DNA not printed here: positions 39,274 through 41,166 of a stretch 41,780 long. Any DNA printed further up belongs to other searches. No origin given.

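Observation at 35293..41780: Uncharacterised divergent gene cluster: TauE-family permease / DMT transporter / DegT aminotransferase facing tauD / ThDP enzyme / DMFase-like protein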

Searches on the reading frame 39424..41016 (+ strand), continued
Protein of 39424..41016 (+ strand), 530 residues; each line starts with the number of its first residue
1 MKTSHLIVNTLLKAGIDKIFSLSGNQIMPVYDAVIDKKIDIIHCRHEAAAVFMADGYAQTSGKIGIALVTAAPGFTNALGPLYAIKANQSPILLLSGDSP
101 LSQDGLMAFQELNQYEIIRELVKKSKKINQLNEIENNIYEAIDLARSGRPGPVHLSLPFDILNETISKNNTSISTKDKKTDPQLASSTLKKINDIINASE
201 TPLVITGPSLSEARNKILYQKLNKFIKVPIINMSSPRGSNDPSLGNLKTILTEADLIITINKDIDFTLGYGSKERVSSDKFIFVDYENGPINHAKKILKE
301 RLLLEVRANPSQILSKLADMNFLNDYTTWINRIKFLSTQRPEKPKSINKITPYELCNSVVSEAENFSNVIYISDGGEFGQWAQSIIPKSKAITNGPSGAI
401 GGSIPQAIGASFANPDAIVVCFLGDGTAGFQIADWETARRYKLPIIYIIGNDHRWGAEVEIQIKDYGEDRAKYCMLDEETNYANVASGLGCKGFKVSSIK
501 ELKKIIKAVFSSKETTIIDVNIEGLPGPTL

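Call 28: search_protein_families(library=ncbifam, proteins=[L001:17821-18723:-], max_evalue=1e-20)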
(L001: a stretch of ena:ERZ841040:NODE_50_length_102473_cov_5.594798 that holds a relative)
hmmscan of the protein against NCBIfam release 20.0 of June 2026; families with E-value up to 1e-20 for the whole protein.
L001:17821-18723:- (300 aa): 6 families
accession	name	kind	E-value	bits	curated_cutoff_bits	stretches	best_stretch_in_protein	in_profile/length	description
NF012005.0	PRK15461.1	equivalog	3.3e-105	351.5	348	1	1-293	1-293/298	sulfolactaldehyde 3-reductase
TIGR01505.1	tartro_sem_red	equivalog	8.5e-54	182.7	340.75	1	3-283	1-280/291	2-hydroxy-3-oxopropionate reductase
NF008592.0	PRK11559.1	equivalog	5.2e-53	180.3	397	1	2-283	3-283/296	2-hydroxy-3-oxopropionate reductase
TIGR01692.1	HIBADH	equivalog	1.2e-50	172.5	291.6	1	6-283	1-284/288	3-hydroxyisobutyrate dehydrogenase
NF043037.1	ThreonDh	equivalog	6.6e-49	166.9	350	1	3-297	4-295/297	L-threonate dehydrogenase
NF011633.0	PRK15059.1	equivalog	7.5e-35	120.5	451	1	3-286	2-283/292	2-hydroxy-3-oxopropionate reductase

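Call 30: search_solved_structures(query=L001:11613-13754:+, max_evalue=0.001, show_alignments=2)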
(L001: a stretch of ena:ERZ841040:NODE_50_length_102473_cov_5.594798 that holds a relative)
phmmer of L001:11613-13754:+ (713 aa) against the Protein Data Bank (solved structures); distinct sequences matched with E-value up to 0.001: 5.
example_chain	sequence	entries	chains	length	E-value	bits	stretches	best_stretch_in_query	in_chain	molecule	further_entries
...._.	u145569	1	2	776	5e-155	521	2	233-711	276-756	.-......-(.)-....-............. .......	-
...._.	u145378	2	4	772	6.1e-155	520.8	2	233-711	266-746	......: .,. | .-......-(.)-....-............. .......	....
6lvb_A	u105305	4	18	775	3.9e-109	369.3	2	228-712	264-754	N,N-dimethylformamidase large subunit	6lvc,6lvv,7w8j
6lve_A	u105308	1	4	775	2.2e-108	366.9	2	228-712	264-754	N,N-dimethylformamidase large subunit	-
6lvd_A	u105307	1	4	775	4.7e-108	365.8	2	228-712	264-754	N,N-dimethylformamidase large subunit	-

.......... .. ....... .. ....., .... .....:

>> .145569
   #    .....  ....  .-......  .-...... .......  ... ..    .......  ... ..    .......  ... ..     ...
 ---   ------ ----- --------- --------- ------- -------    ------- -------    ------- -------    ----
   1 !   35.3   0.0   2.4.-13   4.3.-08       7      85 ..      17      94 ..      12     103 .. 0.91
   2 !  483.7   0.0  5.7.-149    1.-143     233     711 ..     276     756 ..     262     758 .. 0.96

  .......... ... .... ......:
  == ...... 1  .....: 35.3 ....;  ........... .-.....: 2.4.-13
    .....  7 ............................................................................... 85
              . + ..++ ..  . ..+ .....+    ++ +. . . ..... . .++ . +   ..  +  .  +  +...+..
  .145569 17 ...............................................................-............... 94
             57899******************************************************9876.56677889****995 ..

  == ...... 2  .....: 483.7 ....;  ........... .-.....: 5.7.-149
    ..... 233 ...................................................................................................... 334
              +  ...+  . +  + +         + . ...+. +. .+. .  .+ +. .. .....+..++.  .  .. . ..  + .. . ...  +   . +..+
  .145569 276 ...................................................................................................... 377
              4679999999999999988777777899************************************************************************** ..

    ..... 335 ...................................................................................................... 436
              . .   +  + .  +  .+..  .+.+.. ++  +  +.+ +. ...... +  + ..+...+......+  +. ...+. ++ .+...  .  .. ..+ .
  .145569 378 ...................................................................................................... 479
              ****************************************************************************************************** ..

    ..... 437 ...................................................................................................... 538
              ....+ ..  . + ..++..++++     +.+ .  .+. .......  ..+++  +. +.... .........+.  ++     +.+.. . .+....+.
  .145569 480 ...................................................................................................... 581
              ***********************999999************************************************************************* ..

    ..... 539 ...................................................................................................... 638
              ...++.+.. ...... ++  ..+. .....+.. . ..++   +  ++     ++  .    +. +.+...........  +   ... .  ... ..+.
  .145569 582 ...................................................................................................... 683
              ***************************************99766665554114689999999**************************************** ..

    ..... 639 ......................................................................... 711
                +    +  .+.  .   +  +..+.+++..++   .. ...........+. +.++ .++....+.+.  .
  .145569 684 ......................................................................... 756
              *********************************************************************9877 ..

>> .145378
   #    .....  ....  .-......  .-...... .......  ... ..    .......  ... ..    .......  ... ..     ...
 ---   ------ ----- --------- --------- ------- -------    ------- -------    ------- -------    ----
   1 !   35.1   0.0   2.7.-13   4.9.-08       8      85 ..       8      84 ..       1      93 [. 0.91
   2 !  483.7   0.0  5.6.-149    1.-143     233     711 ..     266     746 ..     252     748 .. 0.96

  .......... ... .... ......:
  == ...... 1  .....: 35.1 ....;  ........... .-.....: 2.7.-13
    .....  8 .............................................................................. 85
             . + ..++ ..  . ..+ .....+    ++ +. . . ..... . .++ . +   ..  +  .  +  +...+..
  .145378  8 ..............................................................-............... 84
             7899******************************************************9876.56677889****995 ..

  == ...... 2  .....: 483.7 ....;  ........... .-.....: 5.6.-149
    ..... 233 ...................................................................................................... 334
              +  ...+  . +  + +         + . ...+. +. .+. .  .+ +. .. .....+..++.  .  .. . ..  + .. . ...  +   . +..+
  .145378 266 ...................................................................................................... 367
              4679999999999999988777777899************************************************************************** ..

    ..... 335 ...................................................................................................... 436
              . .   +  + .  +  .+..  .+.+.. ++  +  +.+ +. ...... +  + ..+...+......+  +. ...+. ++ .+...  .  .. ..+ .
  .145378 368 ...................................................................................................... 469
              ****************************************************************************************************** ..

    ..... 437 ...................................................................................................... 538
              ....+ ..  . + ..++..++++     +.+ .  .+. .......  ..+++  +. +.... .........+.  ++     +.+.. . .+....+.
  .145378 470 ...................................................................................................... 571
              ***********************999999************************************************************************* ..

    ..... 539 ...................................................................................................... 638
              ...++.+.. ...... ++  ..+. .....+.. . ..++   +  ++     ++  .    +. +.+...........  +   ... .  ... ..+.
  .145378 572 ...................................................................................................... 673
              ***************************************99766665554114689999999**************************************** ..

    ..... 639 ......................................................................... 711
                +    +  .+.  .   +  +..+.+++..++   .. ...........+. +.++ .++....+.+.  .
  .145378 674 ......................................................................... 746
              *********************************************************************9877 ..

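Call 31: search_solved_structures(query=L001:15498-16943:+, max_evalue=1e-100)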
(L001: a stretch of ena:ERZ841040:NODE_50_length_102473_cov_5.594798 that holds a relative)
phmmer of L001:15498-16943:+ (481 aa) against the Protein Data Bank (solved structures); distinct sequences matched with E-value up to 1e-100: 10.
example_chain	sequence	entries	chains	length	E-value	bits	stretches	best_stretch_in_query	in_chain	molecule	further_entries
5x5t_A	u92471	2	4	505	9.7e-175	585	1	3-476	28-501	Alpha-ketoglutaric semialdehyde dehydrogenase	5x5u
9zh8_A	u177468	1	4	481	1.1e-172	578.2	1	3-476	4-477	Aldehyde dehydrogenase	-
5vbf_A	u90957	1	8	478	2.2e-155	521.2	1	5-478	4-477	NAD-dependent succinate-semialdehyde dehydrogenase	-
8of1_A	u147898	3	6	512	8.1e-117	394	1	9-475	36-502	Succinate-semialdehyde dehydrogenase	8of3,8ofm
3jz4_A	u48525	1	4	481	2.5e-116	392.5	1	7-475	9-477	Succinate-semialdehyde dehydrogenase [NADP+]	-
8s33_A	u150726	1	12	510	1e-111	377.2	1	7-475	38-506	Succinate-semialdehyde dehydrogenase [NAD(P)+]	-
4v6h_A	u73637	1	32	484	3.8e-109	368.8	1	4-475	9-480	Succinate-semialdehyde dehydrogenase (NADP+)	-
3ek1_A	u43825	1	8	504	1.5e-108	366.8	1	2-476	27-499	Aldehyde dehydrogenase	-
2w8n_A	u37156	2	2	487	3.8e-108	365.5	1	7-475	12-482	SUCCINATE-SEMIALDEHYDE DEHYDROGENASE, MITOCHONDRIAL | SUCCINIC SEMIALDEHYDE DEHYDROGENASE MITOCHONDRIAL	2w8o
2w8p_A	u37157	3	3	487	6.9e-107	361.3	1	7-475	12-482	SUCCINIC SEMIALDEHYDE DEHYDROGENASE MITOCHONDRIAL | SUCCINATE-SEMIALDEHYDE DEHYDROGENASE, MITOCHONDRIAL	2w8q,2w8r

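Call 32: search_solved_structures(query=L001:13771-14652:+, max_evalue=1e-8)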
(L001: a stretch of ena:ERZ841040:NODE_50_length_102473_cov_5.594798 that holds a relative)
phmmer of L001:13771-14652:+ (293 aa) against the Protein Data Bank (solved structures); distinct sequences matched with E-value up to 1e-8: 33.
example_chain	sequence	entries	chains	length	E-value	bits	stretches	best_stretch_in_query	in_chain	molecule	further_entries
3aw9_A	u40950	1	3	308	1e-15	61.1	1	1-194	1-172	NAD-dependent epimerase/dehydratase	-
8wxk_A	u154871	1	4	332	5.4e-15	58.7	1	3-182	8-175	UDP-glucose 4-epimerase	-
3icp_A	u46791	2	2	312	9.6e-15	57.9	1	1-194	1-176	NAD-dependent epimerase/dehydratase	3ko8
8rdg_A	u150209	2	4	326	7.7e-13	51.6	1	1-192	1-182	SDR family NAD(P)-dependent oxidoreductase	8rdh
8rdi_A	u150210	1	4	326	2.7e-12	49.8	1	1-192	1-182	SDR family NAD(P)-dependent oxidoreductase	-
7k3p_A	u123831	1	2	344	3.8e-12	49.3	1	2-168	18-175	UDP-glucose 4-epimerase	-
6kv9_A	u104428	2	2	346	5.7e-12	48.8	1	3-185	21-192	MoeE5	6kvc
4id9_A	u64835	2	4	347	7.9e-12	48.3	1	4-207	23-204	SHORT-CHAIN DEHYDROGENASE/REDUCTASE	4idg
1hzj_A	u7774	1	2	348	1.3e-11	47.6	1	2-219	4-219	UDP-GALACTOSE 4-EPIMERASE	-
1i3k_A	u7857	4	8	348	2e-11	47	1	2-219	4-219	UDP-GLUCOSE 4-EPIMERASE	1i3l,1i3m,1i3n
9hi1_B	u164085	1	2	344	3.3e-11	46.3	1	2-218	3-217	UDP-glucose 4-epimerase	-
9hi0_B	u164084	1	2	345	3.3e-11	46.3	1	2-218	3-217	UDP-glucose 4-epimerase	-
9hi2_A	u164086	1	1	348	3.3e-11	46.3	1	2-218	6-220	UDP-glucose 4-epimerase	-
1ek5_A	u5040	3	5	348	3.3e-11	46.3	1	2-218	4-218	UDP-GALACTOSE 4-EPIMERASE | UDP-glucose 4-epimerase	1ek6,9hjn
3ehe_A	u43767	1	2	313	3.4e-11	46.2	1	4-190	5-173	UDP-glucose 4-epimerase (GalE-1)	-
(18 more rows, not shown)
